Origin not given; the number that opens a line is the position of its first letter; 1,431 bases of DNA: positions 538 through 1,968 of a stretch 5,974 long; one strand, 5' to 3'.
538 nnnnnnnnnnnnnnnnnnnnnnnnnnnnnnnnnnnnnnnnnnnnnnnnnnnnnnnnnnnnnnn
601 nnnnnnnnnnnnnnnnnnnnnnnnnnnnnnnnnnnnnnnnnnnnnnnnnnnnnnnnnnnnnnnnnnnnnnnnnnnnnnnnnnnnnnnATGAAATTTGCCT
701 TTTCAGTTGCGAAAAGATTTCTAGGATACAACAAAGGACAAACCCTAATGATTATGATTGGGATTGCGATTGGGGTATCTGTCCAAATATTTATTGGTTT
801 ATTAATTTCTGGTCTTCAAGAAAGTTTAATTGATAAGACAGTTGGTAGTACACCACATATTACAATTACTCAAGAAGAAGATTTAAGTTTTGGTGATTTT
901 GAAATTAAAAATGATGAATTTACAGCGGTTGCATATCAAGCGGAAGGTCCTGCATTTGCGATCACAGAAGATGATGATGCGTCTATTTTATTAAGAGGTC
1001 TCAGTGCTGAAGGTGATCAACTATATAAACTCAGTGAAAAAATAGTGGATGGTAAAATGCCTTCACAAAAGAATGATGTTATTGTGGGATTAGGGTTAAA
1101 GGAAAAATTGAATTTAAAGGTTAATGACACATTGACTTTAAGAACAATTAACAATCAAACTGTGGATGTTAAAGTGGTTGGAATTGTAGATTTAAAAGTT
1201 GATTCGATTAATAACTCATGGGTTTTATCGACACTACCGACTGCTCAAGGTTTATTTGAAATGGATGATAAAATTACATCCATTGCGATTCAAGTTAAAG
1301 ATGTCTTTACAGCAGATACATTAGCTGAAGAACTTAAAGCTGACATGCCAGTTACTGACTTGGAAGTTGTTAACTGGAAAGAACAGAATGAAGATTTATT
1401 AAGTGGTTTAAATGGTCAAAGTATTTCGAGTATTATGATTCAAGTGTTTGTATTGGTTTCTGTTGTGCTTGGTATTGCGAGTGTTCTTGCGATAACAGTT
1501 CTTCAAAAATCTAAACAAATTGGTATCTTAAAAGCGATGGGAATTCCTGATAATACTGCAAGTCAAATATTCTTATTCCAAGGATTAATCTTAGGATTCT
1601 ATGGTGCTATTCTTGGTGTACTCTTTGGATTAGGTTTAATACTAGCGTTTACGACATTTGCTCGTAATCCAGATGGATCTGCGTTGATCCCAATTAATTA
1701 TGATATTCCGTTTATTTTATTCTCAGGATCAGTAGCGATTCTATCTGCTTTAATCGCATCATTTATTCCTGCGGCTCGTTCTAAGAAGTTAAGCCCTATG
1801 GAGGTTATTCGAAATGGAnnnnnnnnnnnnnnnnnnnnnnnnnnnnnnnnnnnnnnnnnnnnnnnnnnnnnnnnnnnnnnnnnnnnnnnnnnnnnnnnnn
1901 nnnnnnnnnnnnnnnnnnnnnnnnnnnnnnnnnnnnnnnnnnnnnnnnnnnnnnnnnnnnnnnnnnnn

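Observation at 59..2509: Standalone CarH/AerR-type B12-binding module translationally coupled to a MacB/FtsX (type VII) ABC transporter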

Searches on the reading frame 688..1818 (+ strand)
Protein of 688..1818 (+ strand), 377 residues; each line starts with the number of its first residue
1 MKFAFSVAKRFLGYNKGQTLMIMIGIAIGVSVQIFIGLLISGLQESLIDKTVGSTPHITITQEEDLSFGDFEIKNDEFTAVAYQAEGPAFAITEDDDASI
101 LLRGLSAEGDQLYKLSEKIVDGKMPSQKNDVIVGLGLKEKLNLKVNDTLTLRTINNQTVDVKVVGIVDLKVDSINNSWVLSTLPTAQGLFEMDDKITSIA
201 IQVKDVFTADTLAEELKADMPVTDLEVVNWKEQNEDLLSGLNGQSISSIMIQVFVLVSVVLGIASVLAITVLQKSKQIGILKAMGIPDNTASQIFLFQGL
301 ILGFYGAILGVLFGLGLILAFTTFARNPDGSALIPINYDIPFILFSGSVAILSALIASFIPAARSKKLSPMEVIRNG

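Call 5: search_protein_families(library=pfam, proteins=[window:688-1818:+], max_evalue=0.01)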
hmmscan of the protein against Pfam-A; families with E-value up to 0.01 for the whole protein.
window:688-1818:+ (377 aa): 2 families
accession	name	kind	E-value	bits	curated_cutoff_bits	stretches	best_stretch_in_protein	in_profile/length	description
PF12704.14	MacB_PCD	-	9.6e-15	55.8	27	1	19-218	1-206/207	MacB-like periplasmic core domain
PF02687.27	FtsX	-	1.4e-14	54.6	25.5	1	250-370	2-120/120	FtsX-like permease C-terminal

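Call 19: search_protein_families(library=ncbifam, proteins=[window:688-1818:+], max_evalue=0.001)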
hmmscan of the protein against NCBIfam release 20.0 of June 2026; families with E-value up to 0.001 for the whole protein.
window:688-1818:+ (377 aa): 10 families
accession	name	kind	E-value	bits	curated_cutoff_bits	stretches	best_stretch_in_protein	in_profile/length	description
TIGR02212.1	lolCE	equivalog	4.2e-39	134.7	362.45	1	18-376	23-410/411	lipoprotein-releasing ABC transporter permease subunit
NF008357.0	PRK11146.1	exception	7.5e-27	94.2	439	1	20-374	28-411/414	lipoprotein-releasing ABC transporter permease subunit LolE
TIGR02213.1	lolE_release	exception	2.5e-25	89.2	540.35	1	20-374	25-408/411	lipoprotein-releasing ABC transporter permease subunit LolE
TIGR03434.1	ADOP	subfamily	4.2e-13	48.3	622.3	1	156-376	588-802/803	ADOP family duplicated permease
NF008076.0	PRK10814.1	exception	6.3e-09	35.3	473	1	22-375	30-397/399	lipoprotein-releasing ABC transporter permease subunit LolC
NF007826.0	PRK10535.1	equivalog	2.6e-07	29.3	966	1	130-374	401-645/648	macrolide ABC transporter ATP-binding protein/permease MacB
NF038346.1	FtsX_actino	exception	9.2e-07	28.5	250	1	192-359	128-299/308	permease-like cell division protein FtsX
NF038347.1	FtsX_Gpos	exception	1.3e-06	28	225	1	200-313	125-236/296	permease-like cell division protein FtsX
TIGR00439.2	FtsX_Gneg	equivalog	2e-06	27.3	255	1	245-351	167-271/292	permease-like cell division protein FtsX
NF041854.1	ABC_perm_YbbP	equivalog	1.8e-05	22.9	999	1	97-305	545-744/806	putative ABC transporter permease subunit YbbP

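Call 24: find_homologous_proteins(query=window:688-1818:+, max_evalue=1e-10)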
Query window:688-1818:+ (377 aa): 4010 proteins with E <= 1e-10 among 8000 candidates; the best 120 are listed.
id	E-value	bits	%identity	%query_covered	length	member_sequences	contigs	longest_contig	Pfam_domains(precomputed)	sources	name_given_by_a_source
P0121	1.7e-232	789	100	100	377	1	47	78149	PF02687.28,PF12704.15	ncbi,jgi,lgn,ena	jgi:lipoprotein-releasing system permease protein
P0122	3.4e-232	788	100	100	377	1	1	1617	PF02687.28,PF12704.15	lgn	-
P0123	6.0e-232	787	100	100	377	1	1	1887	PF02687.28,PF12704.15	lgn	-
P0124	1.1e-231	786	100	100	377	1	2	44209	PF02687.28,PF12704.15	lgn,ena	-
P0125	1.2e-231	786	99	100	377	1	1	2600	PF02687.28,PF12704.15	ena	-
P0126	1.3e-231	786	99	100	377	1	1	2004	PF02687.28,PF12704.15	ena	-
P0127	3.0e-231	785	99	100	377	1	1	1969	PF02687.28,PF12704.15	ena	-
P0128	3.7e-231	784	100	100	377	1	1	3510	PF02687.28,PF12704.15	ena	-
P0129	3.9e-231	784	99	100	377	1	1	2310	PF02687.28,PF12704.15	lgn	-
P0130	6.0e-231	784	99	100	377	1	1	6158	PF02687.28,PF12704.15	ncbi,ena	-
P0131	6.7e-231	783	99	100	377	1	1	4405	PF02687.28,PF12704.15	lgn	-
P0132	9.9e-211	717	89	100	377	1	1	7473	PF02687.28,PF12704.15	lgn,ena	-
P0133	1.0e-210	717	90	100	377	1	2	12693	PF02687.28,PF12704.15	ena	-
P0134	1.4e-210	717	89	100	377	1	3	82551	PF02687.28,PF12704.15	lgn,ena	-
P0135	1.4e-210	717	90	100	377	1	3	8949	PF02687.28,PF12704.15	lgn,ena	-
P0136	2.8e-210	716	89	100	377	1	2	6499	PF02687.28,PF12704.15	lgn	-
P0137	3.0e-210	716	89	100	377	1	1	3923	PF02687.28,PF12704.15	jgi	jgi:lipoprotein-releasing system permease protein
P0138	4.0e-210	715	88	100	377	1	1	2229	PF02687.28,PF12704.15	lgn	-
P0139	5.2e-210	715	88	100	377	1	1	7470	PF02687.28,PF12704.15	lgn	-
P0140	7.0e-210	714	90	100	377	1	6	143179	PF02687.28,PF12704.15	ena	-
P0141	1.0e-209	714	88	100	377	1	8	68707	PF02687.28,PF12704.15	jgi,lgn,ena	jgi:lipoprotein-releasing system permease protein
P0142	1.5e-209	713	88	100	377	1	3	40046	PF02687.28,PF12704.15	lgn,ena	-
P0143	2.3e-209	713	88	100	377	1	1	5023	PF02687.28,PF12704.15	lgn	-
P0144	5.4e-209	711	88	100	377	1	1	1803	PF02687.28,PF12704.15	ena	-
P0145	5.4e-208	708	87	100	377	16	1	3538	PF02687.28,PF12704.15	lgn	-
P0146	1.8e-207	706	88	100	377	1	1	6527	PF02687.28,PF12704.15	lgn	-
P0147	1.8e-206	703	88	100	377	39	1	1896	PF02687.28,PF12704.15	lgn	-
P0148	8.0e-206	701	87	100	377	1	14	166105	PF02687.28,PF12704.15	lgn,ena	-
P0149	1.3e-205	700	88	100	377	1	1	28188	PF02687.28,PF12704.15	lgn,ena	-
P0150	2.0e-205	700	87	100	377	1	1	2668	PF02687.28,PF12704.15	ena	-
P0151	4.9e-205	698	87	100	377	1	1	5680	PF02687.28,PF12704.15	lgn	-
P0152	4.0e-204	695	86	100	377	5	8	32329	PF02687.28,PF12704.15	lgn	-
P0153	1.5e-203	694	86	100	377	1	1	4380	PF02687.28,PF12704.15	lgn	-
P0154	5.2e-203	692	86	100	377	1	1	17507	PF02687.28,PF12704.15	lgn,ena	-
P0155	6.9e-203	691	86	100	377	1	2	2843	PF02687.28,PF12704.15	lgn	-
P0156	5.1e-202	689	85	100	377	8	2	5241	PF02687.28,PF12704.15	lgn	-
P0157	1.0e-201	688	86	100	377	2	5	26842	PF02687.28,PF12704.15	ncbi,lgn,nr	ncbi:MAG TPA: ABC transporter permease [Erysipelotrichaceae bacterium]|nr:ABC transporter permease [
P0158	3.0e-201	686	86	100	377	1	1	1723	PF02687.28,PF12704.15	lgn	-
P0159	3.8e-201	686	86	100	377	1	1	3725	PF02687.28,PF12704.15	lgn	-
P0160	1.3e-200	684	86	100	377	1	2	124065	PF02687.28,PF12704.15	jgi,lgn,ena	-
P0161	5.1e-198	675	85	100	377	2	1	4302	PF02687.28,PF12704.15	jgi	jgi:lipoprotein-releasing system permease protein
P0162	4.5e-193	659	82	100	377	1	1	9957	PF02687.28,PF12704.15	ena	-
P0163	5.7e-193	659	82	100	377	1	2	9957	PF02687.28,PF12704.15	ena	-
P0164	7.2e-193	658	82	100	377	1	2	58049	PF02687.28,PF12704.15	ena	-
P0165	1.4e-192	658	81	100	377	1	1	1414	PF02687.28,PF12704.15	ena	-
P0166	1.2e-191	654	81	100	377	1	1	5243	PF02687.28,PF12704.15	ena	-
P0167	1.8e-191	654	100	83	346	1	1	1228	PF02687.28,PF12704.15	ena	-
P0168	2.7e-190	650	81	100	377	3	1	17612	PF02687.28,PF12704.15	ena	-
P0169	4.5e-190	649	82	100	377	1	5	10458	PF02687.28,PF12704.15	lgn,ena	-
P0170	2.1e-189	647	81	100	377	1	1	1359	PF02687.28,PF12704.15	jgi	jgi:lipoprotein-releasing system permease protein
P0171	3.6e-189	646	82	100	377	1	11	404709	PF02687.28,PF12704.15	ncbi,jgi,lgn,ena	jgi:lipoprotein-releasing system permease protein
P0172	5.7e-189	646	80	100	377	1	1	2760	PF02687.28,PF12704.15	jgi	jgi:lipoprotein-releasing system permease protein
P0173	1.7e-188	644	80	100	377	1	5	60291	PF02687.28,PF12704.15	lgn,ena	-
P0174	2.3e-188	644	80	100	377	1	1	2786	PF02687.28,PF12704.15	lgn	-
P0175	1.6e-187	641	80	100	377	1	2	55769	PF02687.28,PF12704.15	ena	-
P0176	2.2e-187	640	80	100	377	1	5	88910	PF02687.28,PF12704.15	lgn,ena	-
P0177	1.1e-186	638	80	100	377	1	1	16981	PF02687.28,PF12704.15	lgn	-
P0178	1.2e-186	638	88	90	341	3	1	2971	PF02687.28,PF12704.15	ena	-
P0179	1.3e-185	635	81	100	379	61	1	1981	PF02687.28,PF12704.15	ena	-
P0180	4.4e-183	626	79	100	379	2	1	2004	PF02687.28,PF12704.15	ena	-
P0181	3.8e-162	557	72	100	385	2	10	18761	PF02687.28,PF12704.15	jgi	jgi:lipoprotein-releasing system permease protein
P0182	3.5e-159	548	80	85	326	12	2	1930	PF02687.28,PF12704.15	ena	-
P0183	5.0e-157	541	69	100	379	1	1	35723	PF02687.28,PF12704.15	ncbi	-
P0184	2.3e-148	512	67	100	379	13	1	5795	PF02687.28,PF12704.15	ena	-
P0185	1.5e-143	496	66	100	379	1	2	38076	PF02687.28,PF12704.15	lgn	-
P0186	1.5e-137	477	63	100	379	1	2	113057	PF02687.28,PF12704.15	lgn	-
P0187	7.2e-137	474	64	100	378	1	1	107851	PF02687.28,PF12704.15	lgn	-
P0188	2.3e-135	469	63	100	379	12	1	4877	PF02687.28,PF12704.15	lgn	-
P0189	2.4e-134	466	63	100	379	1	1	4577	PF02687.28,PF12704.15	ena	-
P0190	8.2e-134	464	63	100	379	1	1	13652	PF02687.28,PF12704.15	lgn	-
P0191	4.6e-133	462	62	100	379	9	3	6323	PF02687.28,PF12704.15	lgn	-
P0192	1.1e-131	457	60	100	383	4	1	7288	PF02687.28,PF12704.15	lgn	-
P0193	1.5e-131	457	59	100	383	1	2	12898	PF02687.28,PF12704.15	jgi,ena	-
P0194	5.3e-131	455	58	100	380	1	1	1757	PF02687.28,PF12704.15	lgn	-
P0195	1.5e-130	454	60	100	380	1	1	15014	PF02687.28,PF12704.15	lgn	-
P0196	4.3e-130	452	58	100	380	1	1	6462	PF02687.28,PF12704.15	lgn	-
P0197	7.4e-130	451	59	100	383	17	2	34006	PF02687.28,PF12704.15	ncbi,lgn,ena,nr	ncbi:MAG TPA: ABC transporter permease [Erysipelotrichaceae bacterium]|nr:ABC transporter permease [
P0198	1.2e-129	451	58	100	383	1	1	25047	PF02687.28,PF12704.15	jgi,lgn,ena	jgi:lipoprotein-releasing system permease protein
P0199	1.7e-129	450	58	100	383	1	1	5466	PF02687.28,PF12704.15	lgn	-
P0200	1.9e-129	450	57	100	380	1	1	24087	PF02687.28,PF12704.15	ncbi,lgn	-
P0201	2.5e-129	450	58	100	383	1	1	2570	PF02687.28,PF12704.15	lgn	-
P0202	4.8e-129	449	58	100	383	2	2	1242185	PF02687.28,PF12704.15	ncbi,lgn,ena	-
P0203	6.9e-129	448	58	100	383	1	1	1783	PF02687.28,PF12704.15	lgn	-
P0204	7.2e-129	448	57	100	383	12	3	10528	PF02687.28,PF12704.15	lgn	-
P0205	7.8e-129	448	58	100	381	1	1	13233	PF02687.28,PF12704.15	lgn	-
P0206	1.0e-128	447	57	100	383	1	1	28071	PF02687.28,PF12704.15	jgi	-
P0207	1.1e-128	447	58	100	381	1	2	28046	PF02687.28,PF12704.15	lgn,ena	-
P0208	1.3e-128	447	58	100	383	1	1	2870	PF02687.28,PF12704.15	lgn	-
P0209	1.3e-128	447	59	100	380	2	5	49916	PF02687.28,PF12704.15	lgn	-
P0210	1.8e-128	447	58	100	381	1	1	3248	PF02687.28,PF12704.15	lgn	-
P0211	4.0e-128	446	58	100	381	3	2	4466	PF02687.28,PF12704.15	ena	-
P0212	5.0e-128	445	57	100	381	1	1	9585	PF02687.28,PF12704.15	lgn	-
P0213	5.5e-128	445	60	100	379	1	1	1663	PF02687.28,PF12704.15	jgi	jgi:lipoprotein-releasing system permease protein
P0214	1.1e-127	444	61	100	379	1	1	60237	PF02687.28,PF12704.15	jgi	jgi:lipoprotein-releasing system permease protein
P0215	1.8e-127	443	60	100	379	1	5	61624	PF02687.28,PF12704.15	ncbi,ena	-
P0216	5.0e-127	442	61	100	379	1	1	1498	PF02687.28,PF12704.15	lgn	-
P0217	5.1e-127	442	58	100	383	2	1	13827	PF02687.28,PF12704.15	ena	-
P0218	5.5e-127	442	60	100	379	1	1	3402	PF02687.28,PF12704.15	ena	-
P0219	6.7e-127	442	59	100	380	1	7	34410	PF02687.28,PF12704.15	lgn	-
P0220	1.5e-126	440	60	100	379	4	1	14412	PF02687.28,PF12704.15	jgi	jgi:lipoprotein-releasing system permease protein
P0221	1.8e-126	440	60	100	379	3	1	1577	PF02687.28,PF12704.15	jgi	jgi:lipoprotein-releasing system permease protein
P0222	3.5e-126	439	60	100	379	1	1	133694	PF02687.28,PF12704.15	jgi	jgi:lipoprotein-releasing system permease protein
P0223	4.6e-126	439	57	100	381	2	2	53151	PF02687.28,PF12704.15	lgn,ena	-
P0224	5.5e-126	439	56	100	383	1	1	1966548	PF02687.28,PF12704.15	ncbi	-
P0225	6.8e-126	438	58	100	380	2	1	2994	PF02687.28,PF12704.15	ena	-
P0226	3.5e-125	436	59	100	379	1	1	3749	PF02687.28,PF12704.15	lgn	-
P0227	3.8e-125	436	56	100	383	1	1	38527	PF02687.28,PF12704.15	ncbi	-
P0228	1.1e-124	434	57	100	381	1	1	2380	PF02687.28,PF12704.15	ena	-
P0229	1.4e-124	434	56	100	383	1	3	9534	PF02687.28,PF12704.15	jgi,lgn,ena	-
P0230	1.4e-124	434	59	100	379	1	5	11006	PF02687.28,PF12704.15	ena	-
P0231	2.3e-124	433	59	100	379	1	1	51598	PF02687.28,PF12704.15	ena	-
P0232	2.4e-124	433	57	100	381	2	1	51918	PF02687.28,PF12704.15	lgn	-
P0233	2.5e-124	433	57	100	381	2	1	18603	PF02687.28,PF12704.15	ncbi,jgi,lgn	jgi:lipoprotein-releasing system permease protein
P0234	2.9e-124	433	56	100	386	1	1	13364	PF02687.28,PF12704.15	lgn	-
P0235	3.6e-124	433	56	100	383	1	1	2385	PF02687.28,PF12704.15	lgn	-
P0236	5.0e-124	432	56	100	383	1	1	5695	PF02687.28,PF12704.15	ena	-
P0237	9.7e-124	431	58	100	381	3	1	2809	PF02687.28,PF12704.15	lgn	-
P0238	2.4e-123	430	55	100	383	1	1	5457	PF02687.28,PF12704.15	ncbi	-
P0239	5.0e-123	429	54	100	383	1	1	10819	PF02687.28,PF12704.15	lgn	-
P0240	6.1e-123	429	58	100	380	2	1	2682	PF02687.28,PF12704.15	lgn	-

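Call 35: search_solved_structures(query=window:688-1818:+, max_evalue=0.001)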
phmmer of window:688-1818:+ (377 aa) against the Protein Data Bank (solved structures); distinct sequences matched with E-value up to 0.001: 15.
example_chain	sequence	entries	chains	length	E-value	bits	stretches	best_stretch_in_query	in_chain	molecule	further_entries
9w37_A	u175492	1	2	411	2.1e-19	73.2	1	18-375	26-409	LolF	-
9w35_A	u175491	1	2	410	2.8e-19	72.8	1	18-375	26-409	LolF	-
9w2w_A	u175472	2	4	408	1.1e-18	70.8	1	18-373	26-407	LolF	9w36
7arh_E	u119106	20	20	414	4e-17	65.7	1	18-374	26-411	Lipoprotein-releasing system transmembrane protein LolE | Lipoprotein transporter subunit LolE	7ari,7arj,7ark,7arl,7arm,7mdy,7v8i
7mdx_B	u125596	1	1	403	2.2e-16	63.3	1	18-325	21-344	Lipoprotein-releasing system transmembrane protein LolE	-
9rli_E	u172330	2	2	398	3.9e-13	52.6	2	244-374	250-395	Lipoprotein-releasing system transmembrane protein LolE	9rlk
5xu1_M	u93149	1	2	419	9.2e-12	48.1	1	190-375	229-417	ABC transporter permeae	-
5gko_A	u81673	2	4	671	4e-10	42.7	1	245-373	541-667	Macrolide export ATP-binding/permease protein MacB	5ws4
5nik_J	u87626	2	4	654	1.4e-08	37.7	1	160-374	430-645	Macrolide export ATP-binding/permease protein MacB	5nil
7arh_C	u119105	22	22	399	2.5e-06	30.2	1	226-375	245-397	Lipoprotein-releasing ABC transporter permease subunit LolC | Lipo-releasing system transmembrane protein lolC | Lipoprotein-releasing system transmembrane prot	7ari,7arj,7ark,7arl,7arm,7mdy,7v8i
7mdx_A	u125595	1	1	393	2.5e-05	26.9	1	225-371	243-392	Lipoprotein-releasing system transmembrane protein LolC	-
5lil_A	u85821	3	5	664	9e-05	25.1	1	7-373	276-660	Macrolide export ATP-binding/permease protein MacB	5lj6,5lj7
8hd0_C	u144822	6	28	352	0.00018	24.1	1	238-346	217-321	Cell division protein FtsX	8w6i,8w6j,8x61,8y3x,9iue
8ymc_C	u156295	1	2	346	0.00019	24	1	238-346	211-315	Cell division protein FtsX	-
9o9x_C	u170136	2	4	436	0.00056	22.5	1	246-356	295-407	ABC transporter permease YtrF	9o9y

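Call 74: find_encoding_contigs(protein=P0224, flank=6000, max_places=1)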
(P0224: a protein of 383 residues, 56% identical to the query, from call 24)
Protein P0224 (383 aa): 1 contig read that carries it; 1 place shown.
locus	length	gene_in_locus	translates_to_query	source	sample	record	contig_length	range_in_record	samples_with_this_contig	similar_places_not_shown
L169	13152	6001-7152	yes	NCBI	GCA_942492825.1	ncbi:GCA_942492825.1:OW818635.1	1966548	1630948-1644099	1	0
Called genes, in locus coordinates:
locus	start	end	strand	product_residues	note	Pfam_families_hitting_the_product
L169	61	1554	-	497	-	PF00370:FGGY_N, PF02782:FGGY_C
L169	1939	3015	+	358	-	PF02417:Chromate_transp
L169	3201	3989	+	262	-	PF00165:HTH_AraC, PF12833:HTH_18, PF00165:HTH_AraC (weak)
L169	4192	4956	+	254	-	PF06966:DUF1295, PF02544:Steroid_dh, PF04140:ICMT (weak), PF04191:PEMT (weak)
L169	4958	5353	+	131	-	PF09945:DUF2177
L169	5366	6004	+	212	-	PF02310:B12-binding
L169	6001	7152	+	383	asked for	PF12704:MacB_PCD, PF02687:FtsX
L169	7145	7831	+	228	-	PF00005:ABC_tran, PF02463:SMC_N (faint), PF13166:AAA_13 (faint), PF13304:AAA_21 (faint)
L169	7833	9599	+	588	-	PF02734:Dak2, PF21645:FakA-like_M, PF02645:DegV, PF13684:FakA-like_C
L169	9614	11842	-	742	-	PF13188:PAS_8 (faint), PF08448:PAS_4 (weak), PF00989:PAS (weak), PF08447:PAS_3, PF13426:PAS_9, PF00990:GGDEF, PF01966:HD, PF13487:HD_5, +1 more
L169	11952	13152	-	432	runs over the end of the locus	PF00875:DNA_photolyase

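Call 75: find_encoding_contigs(protein=P0239, flank=6000, max_places=1)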
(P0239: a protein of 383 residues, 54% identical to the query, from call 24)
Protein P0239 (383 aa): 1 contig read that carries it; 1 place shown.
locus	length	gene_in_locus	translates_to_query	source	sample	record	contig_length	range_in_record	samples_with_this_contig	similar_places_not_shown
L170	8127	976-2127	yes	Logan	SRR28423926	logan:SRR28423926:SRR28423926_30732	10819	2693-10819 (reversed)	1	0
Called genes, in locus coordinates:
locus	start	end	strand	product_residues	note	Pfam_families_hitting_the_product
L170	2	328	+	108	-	?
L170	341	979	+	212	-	PF02310:B12-binding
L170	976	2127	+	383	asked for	PF12704:MacB_PCD, PF02687:FtsX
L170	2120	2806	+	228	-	PF00005:ABC_tran, PF02463:SMC_N (weak), PF13304:AAA_21 (faint)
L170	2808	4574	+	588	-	PF02734:Dak2, PF21645:FakA-like_M, PF02645:DegV, PF13684:FakA-like_C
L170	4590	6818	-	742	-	PF13188:PAS_8 (faint), PF08448:PAS_4 (weak), PF00989:PAS (weak), PF08447:PAS_3, PF13426:PAS_9, PF00990:GGDEF, PF01966:HD, PF13487:HD_5, +1 more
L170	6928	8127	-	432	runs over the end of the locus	PF00875:DNA_photolyase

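Call 76: find_encoding_contigs(protein=P0234, flank=6000, max_places=1)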
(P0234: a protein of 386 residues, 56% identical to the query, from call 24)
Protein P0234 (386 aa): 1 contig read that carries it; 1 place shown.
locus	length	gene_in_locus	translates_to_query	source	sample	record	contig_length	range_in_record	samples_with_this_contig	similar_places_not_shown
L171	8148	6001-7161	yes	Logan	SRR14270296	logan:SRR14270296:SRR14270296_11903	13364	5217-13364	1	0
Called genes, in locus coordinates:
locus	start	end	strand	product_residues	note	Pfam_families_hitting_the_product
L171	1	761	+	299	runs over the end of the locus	PF00753:Lactamase_B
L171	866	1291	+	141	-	PF09148:DUF1934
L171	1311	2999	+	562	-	PF01406:tRNA-synt_1e (faint), PF03485:Arg_tRNA_synt_N, PF00750:tRNA-synt_1d, PF05746:DALR_1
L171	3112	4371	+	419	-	PF00365:PFK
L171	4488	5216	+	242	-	PF22570:LiaF-TM, PF18917:LiaI-LiaF-like_TM1, PF09922:LiaF-like_C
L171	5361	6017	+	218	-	PF02310:B12-binding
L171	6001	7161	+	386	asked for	PF12704:MacB_PCD, PF02687:FtsX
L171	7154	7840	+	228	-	PF02463:SMC_N (faint), PF00005:ABC_tran, PF13304:AAA_21 (faint)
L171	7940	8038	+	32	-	-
